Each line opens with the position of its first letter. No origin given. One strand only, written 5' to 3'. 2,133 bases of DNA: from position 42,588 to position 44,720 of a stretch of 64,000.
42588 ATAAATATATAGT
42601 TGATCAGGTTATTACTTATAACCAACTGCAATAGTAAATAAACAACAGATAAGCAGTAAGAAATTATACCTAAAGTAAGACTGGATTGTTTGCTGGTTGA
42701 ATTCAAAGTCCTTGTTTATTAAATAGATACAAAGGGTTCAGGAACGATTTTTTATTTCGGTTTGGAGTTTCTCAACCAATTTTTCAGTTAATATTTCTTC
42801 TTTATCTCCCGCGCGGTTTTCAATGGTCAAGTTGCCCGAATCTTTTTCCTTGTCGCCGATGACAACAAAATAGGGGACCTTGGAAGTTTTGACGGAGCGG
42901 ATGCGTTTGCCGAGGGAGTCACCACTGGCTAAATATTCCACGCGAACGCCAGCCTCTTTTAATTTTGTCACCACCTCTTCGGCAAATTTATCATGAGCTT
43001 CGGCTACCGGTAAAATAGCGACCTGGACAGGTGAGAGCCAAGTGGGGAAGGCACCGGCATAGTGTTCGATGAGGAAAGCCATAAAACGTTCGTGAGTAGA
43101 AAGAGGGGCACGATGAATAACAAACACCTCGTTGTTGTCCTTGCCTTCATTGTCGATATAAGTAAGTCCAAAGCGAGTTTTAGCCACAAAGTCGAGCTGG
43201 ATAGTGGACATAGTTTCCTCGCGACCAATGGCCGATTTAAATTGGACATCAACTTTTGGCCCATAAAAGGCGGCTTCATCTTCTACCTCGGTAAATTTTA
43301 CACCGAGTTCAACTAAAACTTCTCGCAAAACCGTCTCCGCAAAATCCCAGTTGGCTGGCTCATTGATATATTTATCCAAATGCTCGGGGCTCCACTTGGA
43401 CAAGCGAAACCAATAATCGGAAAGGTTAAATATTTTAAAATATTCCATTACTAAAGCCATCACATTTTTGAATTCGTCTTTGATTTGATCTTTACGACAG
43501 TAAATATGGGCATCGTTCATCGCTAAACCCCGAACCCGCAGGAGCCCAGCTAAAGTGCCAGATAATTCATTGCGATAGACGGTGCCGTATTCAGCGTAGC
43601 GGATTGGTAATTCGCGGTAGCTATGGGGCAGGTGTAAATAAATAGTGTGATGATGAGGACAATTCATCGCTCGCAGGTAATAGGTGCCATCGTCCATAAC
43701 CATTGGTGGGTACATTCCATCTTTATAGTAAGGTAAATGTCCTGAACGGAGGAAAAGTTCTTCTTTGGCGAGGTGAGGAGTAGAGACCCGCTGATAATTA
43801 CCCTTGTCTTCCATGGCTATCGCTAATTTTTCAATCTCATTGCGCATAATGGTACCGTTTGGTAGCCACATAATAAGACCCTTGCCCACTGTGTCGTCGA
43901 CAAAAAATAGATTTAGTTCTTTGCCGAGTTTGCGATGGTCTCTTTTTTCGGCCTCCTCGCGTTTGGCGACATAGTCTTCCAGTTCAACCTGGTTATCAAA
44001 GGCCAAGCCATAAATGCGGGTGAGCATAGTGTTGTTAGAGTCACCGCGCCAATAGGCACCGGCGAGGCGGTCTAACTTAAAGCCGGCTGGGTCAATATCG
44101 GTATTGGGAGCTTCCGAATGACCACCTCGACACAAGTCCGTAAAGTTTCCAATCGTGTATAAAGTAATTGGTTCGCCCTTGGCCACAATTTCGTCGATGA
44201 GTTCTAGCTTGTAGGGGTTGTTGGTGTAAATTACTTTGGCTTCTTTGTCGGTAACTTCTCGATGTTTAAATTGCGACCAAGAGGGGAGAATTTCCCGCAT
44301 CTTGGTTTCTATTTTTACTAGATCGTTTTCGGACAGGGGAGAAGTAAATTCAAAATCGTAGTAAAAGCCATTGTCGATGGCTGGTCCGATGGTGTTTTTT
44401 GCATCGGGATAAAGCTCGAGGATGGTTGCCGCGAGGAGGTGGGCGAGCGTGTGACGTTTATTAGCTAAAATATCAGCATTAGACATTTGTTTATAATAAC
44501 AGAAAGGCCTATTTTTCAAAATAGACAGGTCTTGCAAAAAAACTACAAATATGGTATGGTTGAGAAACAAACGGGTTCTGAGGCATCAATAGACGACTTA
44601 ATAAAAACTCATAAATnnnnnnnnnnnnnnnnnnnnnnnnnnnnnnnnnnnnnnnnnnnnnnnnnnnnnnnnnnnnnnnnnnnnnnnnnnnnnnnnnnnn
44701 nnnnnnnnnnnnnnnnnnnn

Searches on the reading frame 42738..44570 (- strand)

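Call 66: search_protein_families(library=pfam, proteins=[window:42738-44570:-], max_evalue=0.00001)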
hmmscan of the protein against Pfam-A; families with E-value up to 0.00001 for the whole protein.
window:42738-44570:- (610 aa): 2 families
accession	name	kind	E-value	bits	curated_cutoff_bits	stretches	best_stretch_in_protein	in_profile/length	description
PF00587.30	tRNA-synt_2b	-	5.8e-34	118.1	29.3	1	295-504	9-179/179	tRNA synthetase class II core domain (G, H, P, S and T)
PF03129.25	HGTP_anticodon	-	4.2e-19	68.9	21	1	516-604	1-93/94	Anticodon binding domain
